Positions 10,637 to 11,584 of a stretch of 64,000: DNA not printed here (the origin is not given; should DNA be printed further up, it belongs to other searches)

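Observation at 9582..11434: Two uncharacterised lipoproteins translationally coupled to pilQ at the end of pilMNOPQ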

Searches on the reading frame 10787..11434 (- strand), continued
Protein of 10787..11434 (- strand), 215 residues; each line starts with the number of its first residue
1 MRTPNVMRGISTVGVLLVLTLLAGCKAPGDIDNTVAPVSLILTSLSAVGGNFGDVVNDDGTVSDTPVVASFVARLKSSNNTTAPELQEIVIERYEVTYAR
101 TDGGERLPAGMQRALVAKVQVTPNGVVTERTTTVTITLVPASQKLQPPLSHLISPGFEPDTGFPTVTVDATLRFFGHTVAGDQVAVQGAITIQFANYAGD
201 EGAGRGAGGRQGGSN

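Call 42: predict_structure(alignment_id=A3)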
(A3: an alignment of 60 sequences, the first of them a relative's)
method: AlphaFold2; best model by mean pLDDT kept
length: 215 residues; sequences in the alignment: 60
mean_pLDDT: 89.1   pTM: 0.78
mean pLDDT of the five models: 89.1, 88.5, 88.4, 87.5, 86.4
residues with pLDDT >= 90: 154; 70-90: 26; 50-70: 30; < 50: 5
segments of 3 or more residues with pLDDT < 50: 203-206
pLDDT, mean of each block of 10 residues (from residue 1): 63 84 70 87 96 94 97 94 93 98 97 98 93 98 98 97 98 97 97 88 50 58
secondary structure, 60 per line:
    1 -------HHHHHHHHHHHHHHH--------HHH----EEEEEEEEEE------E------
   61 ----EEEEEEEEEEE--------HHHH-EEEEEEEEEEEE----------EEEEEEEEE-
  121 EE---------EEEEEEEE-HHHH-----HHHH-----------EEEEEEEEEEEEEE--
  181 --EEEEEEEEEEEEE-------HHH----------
elements in order: H8-22 E38-47 E65-75 H84-87 E89-100 E111-119 E132-139 H141-144 H150-153 E165-178 E183-195

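Call 44: fold_search(model_id=the predicted structure, library=pdb)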
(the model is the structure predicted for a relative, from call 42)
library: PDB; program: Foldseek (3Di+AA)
matches with E <= 10: 939; with E <= 0.001: 0
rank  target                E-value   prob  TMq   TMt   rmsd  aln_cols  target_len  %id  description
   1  1xq4_A                1.1e-03  1.00  0.35  0.52   5.3       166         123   11  Crystal Structure of the Putative ApaA Protein from Bordetella pertussis, Northeast Structural Genomics Target BeR40 (released 2004-11-09)
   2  7p2p_B                1.5e-03  0.96  0.28  0.32  13.8       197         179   11  Human Signal Peptidase Complex Paralog A (SPC-A) (released 2021-10-06)
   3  1xq4_B                1.7e-03  1.00  0.35  0.53   5.3       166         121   11  Crystal Structure of the Putative ApaA Protein from Bordetella pertussis, Northeast Structural Genomics Target BeR40 (released 2004-11-09)
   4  1xq4_C                1.8e-03  1.00  0.33  0.50   5.9       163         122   13  Crystal Structure of the Putative ApaA Protein from Bordetella pertussis, Northeast Structural Genomics Target BeR40 (released 2004-11-09)
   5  8dhl_A                2.3e-03  0.95  0.22  0.08   8.8       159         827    9  Tannerella forsythia beta-glucuronidase (L2) (released 2023-05-17)
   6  5hdw                  2.7e-03  0.96  0.27  0.36   7.4       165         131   12  ApaG Domain of FBxo3 (released 2016-04-06)
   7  1yyc_MODEL_1_A        4.1e-03  0.99  0.33  0.39  11.5       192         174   12  Solution Structure of a putative late embryogenesis abundant (LEA) protein At2g46140.1 (released 2005-04-05)
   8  1xo8_MODEL_1_A        5.1e-03  0.99  0.33  0.42   8.6       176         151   11  Solution structure of AT1g01470 from Arabidopsis Thaliana (released 2004-10-19)
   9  3k2m_C                6.0e-03  0.99  0.27  0.49   7.5       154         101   14  Crystal Structure of Monobody HA4/Abl1 SH2 Domain Complex (released 2010-03-31)
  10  5xxz_A                6.0e-03  0.93  0.29  0.07   9.5       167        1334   12  Crystal structure of a serine protease from Streptococcus species (released 2018-08-08)
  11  5cl2_B                6.7e-03  0.97  0.29  0.26   8.0       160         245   13  Crystal structure of Spo0M, sporulation control protein, from Bacillus subtilis. (released 2015-12-16)
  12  6cxh_A                8.0e-03  0.96  0.31  0.20  14.8       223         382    9  Crystal structure of particulate methane monooxygenase from Methylomicrobium alcaliphilum 20Z (released 2018-05-16)
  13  8b7d                  1.1e-02  0.85  0.25  0.35   9.5       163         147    6  Luminal domain of TMEM106B (released 2023-07-19)
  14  8fut                  1.1e-02  0.41  0.21  0.15   9.8       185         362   10  Crystal structure of Xenopus laevis arrestin 1 - P3121 crystal form (released 2024-07-24)
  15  4gei                  1.1e-02  0.33  0.17  0.24  11.4       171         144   11  N-terminal domain of VDUP-1 (released 2013-02-27)
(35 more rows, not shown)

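Call 50: list_cluster_members(proteins=[P0045, P0047, P0053, P0061, P0067, P0071, P0083, P0085, P0094, P0098])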
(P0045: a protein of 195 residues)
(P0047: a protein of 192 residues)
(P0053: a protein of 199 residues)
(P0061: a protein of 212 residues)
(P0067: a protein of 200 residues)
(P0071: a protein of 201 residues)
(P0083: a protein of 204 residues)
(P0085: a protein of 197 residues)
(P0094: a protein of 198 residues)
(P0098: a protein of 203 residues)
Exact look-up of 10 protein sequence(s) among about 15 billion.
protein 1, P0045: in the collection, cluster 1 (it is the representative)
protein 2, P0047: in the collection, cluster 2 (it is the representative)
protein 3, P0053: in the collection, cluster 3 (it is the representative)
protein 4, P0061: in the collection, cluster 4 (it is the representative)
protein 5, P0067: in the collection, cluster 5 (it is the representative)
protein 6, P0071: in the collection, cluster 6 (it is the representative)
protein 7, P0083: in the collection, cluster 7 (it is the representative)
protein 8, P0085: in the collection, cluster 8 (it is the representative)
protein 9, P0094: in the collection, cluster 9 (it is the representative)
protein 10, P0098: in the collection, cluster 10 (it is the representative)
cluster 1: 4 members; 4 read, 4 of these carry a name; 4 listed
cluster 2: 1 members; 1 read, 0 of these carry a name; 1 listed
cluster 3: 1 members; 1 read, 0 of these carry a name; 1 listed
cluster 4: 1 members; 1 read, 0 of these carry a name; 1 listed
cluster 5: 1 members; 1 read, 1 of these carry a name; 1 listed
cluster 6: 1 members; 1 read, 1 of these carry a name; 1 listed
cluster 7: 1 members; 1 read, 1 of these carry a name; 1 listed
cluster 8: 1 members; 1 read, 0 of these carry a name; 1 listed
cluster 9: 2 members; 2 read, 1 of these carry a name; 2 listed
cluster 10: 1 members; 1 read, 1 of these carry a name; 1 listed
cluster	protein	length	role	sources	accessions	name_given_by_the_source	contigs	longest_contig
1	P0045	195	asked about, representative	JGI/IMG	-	hypothetical protein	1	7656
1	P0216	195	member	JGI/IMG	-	hypothetical protein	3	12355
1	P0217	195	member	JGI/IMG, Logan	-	hypothetical protein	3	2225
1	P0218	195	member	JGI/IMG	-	hypothetical protein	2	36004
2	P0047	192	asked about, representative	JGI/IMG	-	-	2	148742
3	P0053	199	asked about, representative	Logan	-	-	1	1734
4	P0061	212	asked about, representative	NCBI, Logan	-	-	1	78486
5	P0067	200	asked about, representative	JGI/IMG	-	hypothetical protein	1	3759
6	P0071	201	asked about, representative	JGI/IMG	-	hypothetical protein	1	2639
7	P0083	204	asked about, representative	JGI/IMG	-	hypothetical protein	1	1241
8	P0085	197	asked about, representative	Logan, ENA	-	-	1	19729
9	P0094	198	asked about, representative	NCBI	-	-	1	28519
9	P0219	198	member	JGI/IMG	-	hypothetical protein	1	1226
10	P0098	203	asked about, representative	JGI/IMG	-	hypothetical protein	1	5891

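Call 53: find_related_loci(query=P0152, collection=genome_contigs, flank=4000)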
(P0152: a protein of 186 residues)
Query P0152 (186 aa) in genome_contigs; peptide patterns used: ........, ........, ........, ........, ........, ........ (x = any residue, [..] = any of these).
29 stretches matched a pattern, but none encodes a relative of the query by tblastn (E <= 1e-3).

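Call 55: find_encoding_contigs(protein=P0061, flank=8000, max_places=1)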
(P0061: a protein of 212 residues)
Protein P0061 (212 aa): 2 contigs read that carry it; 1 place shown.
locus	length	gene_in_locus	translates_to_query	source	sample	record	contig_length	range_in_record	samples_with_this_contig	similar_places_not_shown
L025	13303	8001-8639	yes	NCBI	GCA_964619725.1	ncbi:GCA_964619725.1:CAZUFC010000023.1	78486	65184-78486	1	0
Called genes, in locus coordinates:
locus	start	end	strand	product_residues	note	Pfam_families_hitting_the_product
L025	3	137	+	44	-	-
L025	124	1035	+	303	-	PF07549:Sec_GG, PF02355:SecD_SecF_C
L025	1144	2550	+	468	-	PF13328:HD_4, PF04607:RelA_SpoT, PF02824:TGS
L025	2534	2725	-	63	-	PF00830:Ribosomal_L28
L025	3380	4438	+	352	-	PF11104:PilM_2, PF06723:MreB_Mbl (faint), PF05134:T2SSL (faint), PF14450:FtsA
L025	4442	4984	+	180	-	PF05137:PilN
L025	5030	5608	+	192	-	PF04350:PilO, PF10741:T2SSM_b (weak)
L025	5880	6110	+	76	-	-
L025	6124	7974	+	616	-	PF21305:type_II_gspD_N0 (weak), PF07660:STN, PF03958:Secretin_N, PF00263:Secretin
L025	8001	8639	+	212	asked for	-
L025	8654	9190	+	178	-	-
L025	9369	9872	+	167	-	PF00515:TPR_1 (faint), PF07719:TPR_2 (faint), PF12895:ANAPC3 (faint), PF13174:TPR_6 (faint), PF13176:TPR_7 (faint), PF13181:TPR_8 (faint), PF13374:TPR_10 (faint), PF13414:TPR_11 (faint), +8 more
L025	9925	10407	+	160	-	PF01220:DHquinase_II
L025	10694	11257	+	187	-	PF08207:EFP_N, PF01132:EFP, PF09285:Elong-fact-P_C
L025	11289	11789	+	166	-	PF00364:Biotin_lipoyl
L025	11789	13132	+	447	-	PF00289:Biotin_carb_N, PF02222:ATP-grasp, PF02786:CPSase_L_D2, PF07478:Dala_Dala_lig_C, PF02785:Biotin_carb_C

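Call 56: find_encoding_contigs(protein=P0094, flank=8000, max_places=1)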
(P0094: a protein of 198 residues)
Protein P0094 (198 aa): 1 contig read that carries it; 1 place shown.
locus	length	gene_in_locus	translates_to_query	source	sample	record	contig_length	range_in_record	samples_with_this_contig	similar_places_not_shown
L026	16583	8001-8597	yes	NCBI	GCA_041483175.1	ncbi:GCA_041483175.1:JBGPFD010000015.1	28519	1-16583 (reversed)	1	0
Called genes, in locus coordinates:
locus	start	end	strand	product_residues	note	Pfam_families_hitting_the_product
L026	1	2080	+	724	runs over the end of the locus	PF01966:HD, PF13328:HD_4, PF04607:RelA_SpoT, PF02824:TGS, PF19296:RelA_AH, PF28438:RelA_RIS, PF01842:ACT (weak), PF13291:ACT_4, +1 more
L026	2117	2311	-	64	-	PF00830:Ribosomal_L28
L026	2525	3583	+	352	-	PF11104:PilM_2, PF06723:MreB_Mbl (faint), PF14450:FtsA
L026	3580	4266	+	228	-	PF05137:PilN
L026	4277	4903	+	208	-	PF04350:PilO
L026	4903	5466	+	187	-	PF04351:PilP (faint)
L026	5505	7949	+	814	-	PF11741:AMIN, PF21305:type_II_gspD_N0, PF07660:STN, PF03958:Secretin_N, PF00263:Secretin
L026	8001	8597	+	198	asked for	-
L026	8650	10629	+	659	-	PF02369:Big_1 (weak), PF01833:TIG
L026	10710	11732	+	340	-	PF13428:TPR_14 (faint), PF23914:TPR_CcmH_CycH (weak), PF00515:TPR_1 (faint), PF07719:TPR_2 (faint), PF13181:TPR_8 (faint), PF13432:TPR_16 (weak), PF13174:TPR_6 (faint), PF13424:TPR_12 (faint), +2 more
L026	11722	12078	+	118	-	-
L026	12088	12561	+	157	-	PF00364:Biotin_lipoyl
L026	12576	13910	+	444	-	PF00289:Biotin_carb_N, PF02222:ATP-grasp, PF02786:CPSase_L_D2, PF07478:Dala_Dala_lig_C, PF02785:Biotin_carb_C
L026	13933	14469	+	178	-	PF13189:Cytidylate_kin2 (weak), PF13238:AAA_18 (weak), PF01202:SKI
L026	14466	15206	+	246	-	PF00149:Metallophos, PF12850:Metallophos_2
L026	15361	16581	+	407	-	?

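Call 57: search_protein_families(library=pfam, proteins=[L008:8603-9031:+, L025:8654-9190:+, L026:11722-12078:+, L026:10710-11732:+, L021:6570-8498:+, L021:8578-9555:+, L026:8650-10629:+], max_evalue=1)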
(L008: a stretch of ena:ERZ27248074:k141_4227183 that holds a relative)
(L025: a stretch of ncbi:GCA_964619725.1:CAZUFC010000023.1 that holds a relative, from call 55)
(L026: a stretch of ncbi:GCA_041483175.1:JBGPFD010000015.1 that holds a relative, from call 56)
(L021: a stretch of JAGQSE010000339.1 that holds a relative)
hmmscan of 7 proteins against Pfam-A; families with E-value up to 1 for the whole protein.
L008:8603-9031:+ (142 aa): 1 family
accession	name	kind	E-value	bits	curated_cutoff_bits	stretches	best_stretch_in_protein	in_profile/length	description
PF02369.22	Big_1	-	0.0023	18.5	34.9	1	62-119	17-68/93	Bacterial Ig-like domain (group 1)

L025:8654-9190:+ (178 aa): 0 families

L026:11722-12078:+ (118 aa): 0 families

L026:10710-11732:+ (340 aa): 30 families (the best 25 are shown)
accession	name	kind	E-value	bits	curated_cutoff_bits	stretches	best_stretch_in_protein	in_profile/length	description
PF13428.12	TPR_14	-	7.8e-14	51.3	23.5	3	58-99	2-43/44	Tetratricopeptide repeat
PF07719.23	TPR_2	-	3.5e-13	49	27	3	59-88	3-32/34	Tetratricopeptide repeat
PF14559.12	TPR_19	-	3.4e-11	43.7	25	2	67-129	1-63/68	Tetratricopeptide repeat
PF23914.1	TPR_CcmH_CycH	-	4.6e-11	43.2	42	1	36-90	29-83/158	Cytochrome c-type biogenesis protein H TPR domain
PF13432.12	TPR_16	-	5.7e-10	39.9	32.7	1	29-90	3-64/65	Tetratricopeptide repeat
PF13424.12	TPR_12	-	9e-10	39.1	30.1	1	44-86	31-74/77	Tetratricopeptide repeat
PF13181.12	TPR_8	-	1.7e-09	37.5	25.7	1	58-88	2-32/34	Tetratricopeptide repeat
PF00515.34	TPR_1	-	1.4e-06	28.3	27.8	1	59-87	3-31/34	Tetratricopeptide repeat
PF13174.12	TPR_6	-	7e-06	26.8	26.3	0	274-300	6-32/33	Tetratricopeptide repeat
PF13414.12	TPR_11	-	2.8e-05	24.1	26.8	1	64-105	1-42/42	TPR repeat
PF12569.14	NatA_aux_su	-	3.7e-05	23.3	33.3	1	270-320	40-90/515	N-terminal acetyltransferase A, auxiliary subunit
PF14561.12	TPR_20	-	5.4e-05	23.9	25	1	265-330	19-87/90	Tetratricopeptide repeat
PF25064.1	ARM_TT21_5th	-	0.00031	21.5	27.8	1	270-335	3-65/117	TT21 fifth ARM repeats domain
PF13431.12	TPR_17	-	0.00054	20.5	24.4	0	49-77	5-33/34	Tetratricopeptide repeat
PF12895.13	ANAPC3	-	0.00058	20.5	27.2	1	59-112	25-77/82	Anaphase-promoting complex, cyclosome, subunit 3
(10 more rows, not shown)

L021:6570-8498:+ (642 aa): 4 families
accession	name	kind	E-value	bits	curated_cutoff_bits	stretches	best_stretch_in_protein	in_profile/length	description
PF01833.30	TIG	-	2.9e-29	101.3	20.9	4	450-504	1-60/84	IPT/TIG domain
PF20144.5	TIG_SUH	-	1.5e-06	28.7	24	1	455-516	7-66/94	TIG domain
PF00801.26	PKD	-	9.8e-05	22.7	23.5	1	574-640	10-79/80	PKD domain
PF18911.6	PKD_4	-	0.00045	20.7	27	1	584-635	27-77/85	PKD domain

L021:8578-9555:+ (325 aa): 6 families
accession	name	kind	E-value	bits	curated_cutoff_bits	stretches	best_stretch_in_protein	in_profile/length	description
PF09134.16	Invasin_D3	-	5e-20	72.3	33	3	143-218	20-96/98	Invasin, domain 3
PF02369.22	Big_1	-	4.1e-17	62.5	34.9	3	240-288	17-67/93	Bacterial Ig-like domain (group 1)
PF18565.7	Glyco_hydro2_C5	-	0.00018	21.8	32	0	175-207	64-96/103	Glycoside hydrolase family 2 C-terminal domain 5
PF13501.12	SoxY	-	0.021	15.5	28.4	0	139-166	79-106/112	Sulfur oxidation protein SoxY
PF01835.25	MG2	-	0.08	13.7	32.8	0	240-263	15-38/96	MG2 domain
PF02368.24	Big_2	-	0.16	12.4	22.8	1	139-214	14-78/79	Bacterial Ig-like domain (group 2)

L026:8650-10629:+ (659 aa): 4 families
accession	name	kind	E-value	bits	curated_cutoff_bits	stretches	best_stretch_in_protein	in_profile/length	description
PF01833.30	TIG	-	1.3e-28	99.3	20.9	3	252-343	1-84/84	IPT/TIG domain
PF02369.22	Big_1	-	6e-06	26.7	34.9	1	51-137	5-92/93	Bacterial Ig-like domain (group 1)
PF20144.5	TIG_SUH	-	0.004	17.7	24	1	267-311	15-59/94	TIG domain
PF16179.11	RHD_dimer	-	0.013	15.9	28.3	0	254-289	2-38/103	Rel homology dimerisation domain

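Call 61: search_solved_structures(query=A3, max_evalue=10)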
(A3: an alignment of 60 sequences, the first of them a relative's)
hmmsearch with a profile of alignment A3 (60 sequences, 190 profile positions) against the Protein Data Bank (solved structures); distinct sequences matched with E-value up to 10: 1.
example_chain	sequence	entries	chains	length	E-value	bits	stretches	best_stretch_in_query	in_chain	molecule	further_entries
7q21_L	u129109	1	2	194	0.015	18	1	5-93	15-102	Uncharacterized protein Cgl2664/cg2949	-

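Call 81: search_protein_families(library=pfam, proteins=[P0189], max_evalue=0.01)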
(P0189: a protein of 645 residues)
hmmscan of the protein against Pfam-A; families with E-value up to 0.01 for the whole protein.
P0189 (645 aa): 0 families

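Call 84: search_protein_families(library=ncbifam, proteins=[L026:11722-12078:+], max_evalue=0.1)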
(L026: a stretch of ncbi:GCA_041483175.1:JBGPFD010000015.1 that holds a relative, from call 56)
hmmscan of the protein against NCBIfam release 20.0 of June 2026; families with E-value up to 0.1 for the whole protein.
L026:11722-12078:+ (118 aa): 0 families
